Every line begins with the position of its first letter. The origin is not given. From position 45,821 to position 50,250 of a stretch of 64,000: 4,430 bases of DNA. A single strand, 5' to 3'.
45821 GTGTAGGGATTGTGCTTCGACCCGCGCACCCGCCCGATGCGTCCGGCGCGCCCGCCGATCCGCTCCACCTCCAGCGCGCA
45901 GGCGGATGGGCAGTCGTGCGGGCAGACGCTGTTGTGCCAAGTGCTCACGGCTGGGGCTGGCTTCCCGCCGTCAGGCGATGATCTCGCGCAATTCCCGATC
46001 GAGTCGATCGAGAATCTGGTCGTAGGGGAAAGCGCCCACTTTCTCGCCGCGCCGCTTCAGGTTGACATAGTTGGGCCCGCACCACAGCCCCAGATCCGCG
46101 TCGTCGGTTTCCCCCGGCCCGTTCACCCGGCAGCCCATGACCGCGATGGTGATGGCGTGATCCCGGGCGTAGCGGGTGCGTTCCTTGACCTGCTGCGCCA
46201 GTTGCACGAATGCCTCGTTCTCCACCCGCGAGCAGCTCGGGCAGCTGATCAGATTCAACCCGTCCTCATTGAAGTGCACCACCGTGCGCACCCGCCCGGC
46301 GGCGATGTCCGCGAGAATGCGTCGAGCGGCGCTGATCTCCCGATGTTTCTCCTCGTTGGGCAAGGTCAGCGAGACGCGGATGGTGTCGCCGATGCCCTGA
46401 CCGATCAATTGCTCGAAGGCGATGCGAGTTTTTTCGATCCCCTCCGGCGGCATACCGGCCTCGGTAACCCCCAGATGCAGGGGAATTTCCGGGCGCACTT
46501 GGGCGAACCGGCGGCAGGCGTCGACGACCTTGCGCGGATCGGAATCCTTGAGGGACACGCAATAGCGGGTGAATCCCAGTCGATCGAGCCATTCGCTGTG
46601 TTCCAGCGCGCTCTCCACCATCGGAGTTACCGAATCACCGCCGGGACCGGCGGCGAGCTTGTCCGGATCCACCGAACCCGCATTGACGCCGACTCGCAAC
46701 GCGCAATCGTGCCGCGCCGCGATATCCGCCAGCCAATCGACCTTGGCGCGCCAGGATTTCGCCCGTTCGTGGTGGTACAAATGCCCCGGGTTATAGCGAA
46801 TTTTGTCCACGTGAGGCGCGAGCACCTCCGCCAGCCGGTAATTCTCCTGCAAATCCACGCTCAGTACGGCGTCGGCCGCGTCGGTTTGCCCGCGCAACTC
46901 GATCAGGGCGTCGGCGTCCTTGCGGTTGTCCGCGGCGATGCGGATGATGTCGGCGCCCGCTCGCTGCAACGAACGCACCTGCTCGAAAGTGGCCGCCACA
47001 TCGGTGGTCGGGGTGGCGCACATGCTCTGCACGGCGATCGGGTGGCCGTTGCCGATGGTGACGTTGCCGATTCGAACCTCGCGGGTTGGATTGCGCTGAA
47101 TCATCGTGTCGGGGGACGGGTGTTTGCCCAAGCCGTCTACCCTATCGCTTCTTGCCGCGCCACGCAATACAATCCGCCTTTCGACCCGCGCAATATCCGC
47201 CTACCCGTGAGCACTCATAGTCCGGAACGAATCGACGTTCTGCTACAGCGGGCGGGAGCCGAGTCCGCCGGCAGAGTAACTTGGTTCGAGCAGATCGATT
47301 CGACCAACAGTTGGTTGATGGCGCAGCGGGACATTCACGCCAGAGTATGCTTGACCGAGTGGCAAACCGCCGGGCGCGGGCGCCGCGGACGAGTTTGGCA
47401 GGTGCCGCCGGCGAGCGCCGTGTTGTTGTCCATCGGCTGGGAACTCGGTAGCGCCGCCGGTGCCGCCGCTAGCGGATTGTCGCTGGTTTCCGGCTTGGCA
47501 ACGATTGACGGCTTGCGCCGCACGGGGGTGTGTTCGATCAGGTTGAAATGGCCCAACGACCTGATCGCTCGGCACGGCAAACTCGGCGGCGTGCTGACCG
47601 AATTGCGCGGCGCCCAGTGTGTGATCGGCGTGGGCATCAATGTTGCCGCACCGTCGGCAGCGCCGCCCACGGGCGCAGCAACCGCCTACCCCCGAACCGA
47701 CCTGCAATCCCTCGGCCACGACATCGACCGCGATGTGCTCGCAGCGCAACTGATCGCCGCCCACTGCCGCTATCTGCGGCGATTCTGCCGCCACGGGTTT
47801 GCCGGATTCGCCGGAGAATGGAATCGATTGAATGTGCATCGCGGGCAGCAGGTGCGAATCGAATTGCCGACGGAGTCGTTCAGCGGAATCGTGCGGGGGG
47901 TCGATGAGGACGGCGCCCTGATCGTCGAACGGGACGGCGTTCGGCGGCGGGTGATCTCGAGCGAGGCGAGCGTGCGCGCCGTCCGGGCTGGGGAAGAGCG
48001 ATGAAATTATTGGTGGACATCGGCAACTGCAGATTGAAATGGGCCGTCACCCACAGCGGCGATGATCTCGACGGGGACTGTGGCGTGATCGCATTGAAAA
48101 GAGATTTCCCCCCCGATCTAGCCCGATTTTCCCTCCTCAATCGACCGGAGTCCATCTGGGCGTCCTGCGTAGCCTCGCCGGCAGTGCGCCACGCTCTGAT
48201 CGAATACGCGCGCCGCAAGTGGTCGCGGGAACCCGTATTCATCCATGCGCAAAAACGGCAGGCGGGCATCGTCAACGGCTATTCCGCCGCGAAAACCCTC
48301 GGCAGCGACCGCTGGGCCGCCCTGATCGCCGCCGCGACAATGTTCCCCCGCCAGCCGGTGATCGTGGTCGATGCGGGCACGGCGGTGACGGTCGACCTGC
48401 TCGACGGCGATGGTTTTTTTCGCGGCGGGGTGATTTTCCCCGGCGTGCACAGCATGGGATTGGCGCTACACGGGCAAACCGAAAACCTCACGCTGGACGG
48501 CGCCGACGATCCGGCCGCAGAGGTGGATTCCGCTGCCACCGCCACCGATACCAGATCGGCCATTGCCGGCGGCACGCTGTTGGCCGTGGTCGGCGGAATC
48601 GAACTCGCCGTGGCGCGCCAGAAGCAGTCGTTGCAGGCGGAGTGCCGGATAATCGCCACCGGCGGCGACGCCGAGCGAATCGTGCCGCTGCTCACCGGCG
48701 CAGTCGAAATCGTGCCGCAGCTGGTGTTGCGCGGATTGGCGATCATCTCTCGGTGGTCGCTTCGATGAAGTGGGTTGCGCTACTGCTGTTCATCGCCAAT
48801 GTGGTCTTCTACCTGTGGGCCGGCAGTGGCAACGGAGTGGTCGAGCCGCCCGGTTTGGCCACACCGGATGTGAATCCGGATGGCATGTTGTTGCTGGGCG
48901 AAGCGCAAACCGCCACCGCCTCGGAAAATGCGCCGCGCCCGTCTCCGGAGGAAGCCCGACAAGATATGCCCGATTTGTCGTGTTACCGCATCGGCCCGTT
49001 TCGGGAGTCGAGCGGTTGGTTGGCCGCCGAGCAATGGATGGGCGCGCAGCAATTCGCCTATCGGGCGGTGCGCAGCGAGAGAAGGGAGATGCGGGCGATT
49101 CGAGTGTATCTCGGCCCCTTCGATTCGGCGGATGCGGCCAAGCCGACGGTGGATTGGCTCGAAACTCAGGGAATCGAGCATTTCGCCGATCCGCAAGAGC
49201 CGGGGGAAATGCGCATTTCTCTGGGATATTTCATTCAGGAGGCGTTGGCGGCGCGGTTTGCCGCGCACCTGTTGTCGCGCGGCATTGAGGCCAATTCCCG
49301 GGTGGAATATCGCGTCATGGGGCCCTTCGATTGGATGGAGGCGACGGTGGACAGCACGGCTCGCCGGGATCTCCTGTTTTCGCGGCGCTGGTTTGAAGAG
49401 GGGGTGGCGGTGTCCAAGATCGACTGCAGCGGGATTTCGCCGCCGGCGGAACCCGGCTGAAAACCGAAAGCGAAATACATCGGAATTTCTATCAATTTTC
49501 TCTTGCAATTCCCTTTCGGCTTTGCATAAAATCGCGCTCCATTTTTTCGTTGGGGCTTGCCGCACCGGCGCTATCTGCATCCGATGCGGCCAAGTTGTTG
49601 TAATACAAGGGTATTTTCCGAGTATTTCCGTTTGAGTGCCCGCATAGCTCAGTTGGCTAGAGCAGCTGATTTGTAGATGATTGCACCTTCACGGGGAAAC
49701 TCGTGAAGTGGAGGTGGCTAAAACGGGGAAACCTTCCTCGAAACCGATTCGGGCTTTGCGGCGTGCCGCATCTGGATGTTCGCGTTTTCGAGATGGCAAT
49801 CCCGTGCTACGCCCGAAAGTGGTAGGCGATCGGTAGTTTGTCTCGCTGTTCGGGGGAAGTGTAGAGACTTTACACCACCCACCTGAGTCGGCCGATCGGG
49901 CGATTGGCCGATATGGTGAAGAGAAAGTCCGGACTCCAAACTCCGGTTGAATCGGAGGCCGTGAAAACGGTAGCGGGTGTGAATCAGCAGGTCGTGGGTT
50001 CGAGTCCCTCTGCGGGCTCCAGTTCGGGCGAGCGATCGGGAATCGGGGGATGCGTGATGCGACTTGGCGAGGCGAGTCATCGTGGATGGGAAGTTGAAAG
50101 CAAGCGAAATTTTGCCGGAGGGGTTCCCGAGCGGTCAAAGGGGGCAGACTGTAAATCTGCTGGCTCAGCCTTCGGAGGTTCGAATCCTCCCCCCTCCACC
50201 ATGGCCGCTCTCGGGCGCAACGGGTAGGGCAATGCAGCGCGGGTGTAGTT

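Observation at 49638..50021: Group I self-splicing intron inside the anticodon loop of tRNA-Thr(UGU), first gene of the tRNA-tuf operon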

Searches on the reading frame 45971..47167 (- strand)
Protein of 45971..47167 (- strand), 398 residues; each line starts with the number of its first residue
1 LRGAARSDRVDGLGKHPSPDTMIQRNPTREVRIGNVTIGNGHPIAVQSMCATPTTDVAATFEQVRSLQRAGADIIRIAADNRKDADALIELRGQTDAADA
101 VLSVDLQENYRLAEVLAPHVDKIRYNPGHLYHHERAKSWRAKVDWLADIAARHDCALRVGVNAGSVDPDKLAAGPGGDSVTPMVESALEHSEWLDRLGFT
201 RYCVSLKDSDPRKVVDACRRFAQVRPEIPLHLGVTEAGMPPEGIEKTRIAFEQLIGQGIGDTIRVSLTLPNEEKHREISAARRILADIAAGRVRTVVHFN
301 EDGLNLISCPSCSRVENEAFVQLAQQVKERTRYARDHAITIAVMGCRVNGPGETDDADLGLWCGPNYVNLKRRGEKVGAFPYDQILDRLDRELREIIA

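Call 57: search_protein_families(library=pfam, proteins=[window:45971-47167:-], max_evalue=0.00001)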
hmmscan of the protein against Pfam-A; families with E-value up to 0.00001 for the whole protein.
window:45971-47167:- (398 aa): 1 family
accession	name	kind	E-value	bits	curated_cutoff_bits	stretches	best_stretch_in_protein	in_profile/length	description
PF04551.19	GcpE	-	1.1e-97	327.5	32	1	28-394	1-342/343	GcpE protein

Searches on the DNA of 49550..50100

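Call 4: search_rna_families(source=window, start=49550, end=50100, threshold=evalue, max_evalue=10, show_alignments=4)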
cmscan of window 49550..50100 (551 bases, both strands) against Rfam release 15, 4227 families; matches with E-value up to 10: 4.
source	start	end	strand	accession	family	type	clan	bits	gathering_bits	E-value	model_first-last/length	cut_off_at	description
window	49663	49951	+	RF00028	Intron_gpI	Intron;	-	30.2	50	7.3e-06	1-253/253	no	Group I catalytic intron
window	49659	49697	-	RF01300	snoU49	Gene; snRNA; snoRNA; CD-box;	CL00062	19.3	35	0.32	1-65/65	no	Small nucleolar RNA U49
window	49857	49880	-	RF01753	psbNH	Cis-reg;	-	11.7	45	5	1-60/60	no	psbNH RNA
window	49993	50010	+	RF00023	tmRNA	Gene;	CL00001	9.6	47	0.1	346-363/374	no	transfer-messenger RNA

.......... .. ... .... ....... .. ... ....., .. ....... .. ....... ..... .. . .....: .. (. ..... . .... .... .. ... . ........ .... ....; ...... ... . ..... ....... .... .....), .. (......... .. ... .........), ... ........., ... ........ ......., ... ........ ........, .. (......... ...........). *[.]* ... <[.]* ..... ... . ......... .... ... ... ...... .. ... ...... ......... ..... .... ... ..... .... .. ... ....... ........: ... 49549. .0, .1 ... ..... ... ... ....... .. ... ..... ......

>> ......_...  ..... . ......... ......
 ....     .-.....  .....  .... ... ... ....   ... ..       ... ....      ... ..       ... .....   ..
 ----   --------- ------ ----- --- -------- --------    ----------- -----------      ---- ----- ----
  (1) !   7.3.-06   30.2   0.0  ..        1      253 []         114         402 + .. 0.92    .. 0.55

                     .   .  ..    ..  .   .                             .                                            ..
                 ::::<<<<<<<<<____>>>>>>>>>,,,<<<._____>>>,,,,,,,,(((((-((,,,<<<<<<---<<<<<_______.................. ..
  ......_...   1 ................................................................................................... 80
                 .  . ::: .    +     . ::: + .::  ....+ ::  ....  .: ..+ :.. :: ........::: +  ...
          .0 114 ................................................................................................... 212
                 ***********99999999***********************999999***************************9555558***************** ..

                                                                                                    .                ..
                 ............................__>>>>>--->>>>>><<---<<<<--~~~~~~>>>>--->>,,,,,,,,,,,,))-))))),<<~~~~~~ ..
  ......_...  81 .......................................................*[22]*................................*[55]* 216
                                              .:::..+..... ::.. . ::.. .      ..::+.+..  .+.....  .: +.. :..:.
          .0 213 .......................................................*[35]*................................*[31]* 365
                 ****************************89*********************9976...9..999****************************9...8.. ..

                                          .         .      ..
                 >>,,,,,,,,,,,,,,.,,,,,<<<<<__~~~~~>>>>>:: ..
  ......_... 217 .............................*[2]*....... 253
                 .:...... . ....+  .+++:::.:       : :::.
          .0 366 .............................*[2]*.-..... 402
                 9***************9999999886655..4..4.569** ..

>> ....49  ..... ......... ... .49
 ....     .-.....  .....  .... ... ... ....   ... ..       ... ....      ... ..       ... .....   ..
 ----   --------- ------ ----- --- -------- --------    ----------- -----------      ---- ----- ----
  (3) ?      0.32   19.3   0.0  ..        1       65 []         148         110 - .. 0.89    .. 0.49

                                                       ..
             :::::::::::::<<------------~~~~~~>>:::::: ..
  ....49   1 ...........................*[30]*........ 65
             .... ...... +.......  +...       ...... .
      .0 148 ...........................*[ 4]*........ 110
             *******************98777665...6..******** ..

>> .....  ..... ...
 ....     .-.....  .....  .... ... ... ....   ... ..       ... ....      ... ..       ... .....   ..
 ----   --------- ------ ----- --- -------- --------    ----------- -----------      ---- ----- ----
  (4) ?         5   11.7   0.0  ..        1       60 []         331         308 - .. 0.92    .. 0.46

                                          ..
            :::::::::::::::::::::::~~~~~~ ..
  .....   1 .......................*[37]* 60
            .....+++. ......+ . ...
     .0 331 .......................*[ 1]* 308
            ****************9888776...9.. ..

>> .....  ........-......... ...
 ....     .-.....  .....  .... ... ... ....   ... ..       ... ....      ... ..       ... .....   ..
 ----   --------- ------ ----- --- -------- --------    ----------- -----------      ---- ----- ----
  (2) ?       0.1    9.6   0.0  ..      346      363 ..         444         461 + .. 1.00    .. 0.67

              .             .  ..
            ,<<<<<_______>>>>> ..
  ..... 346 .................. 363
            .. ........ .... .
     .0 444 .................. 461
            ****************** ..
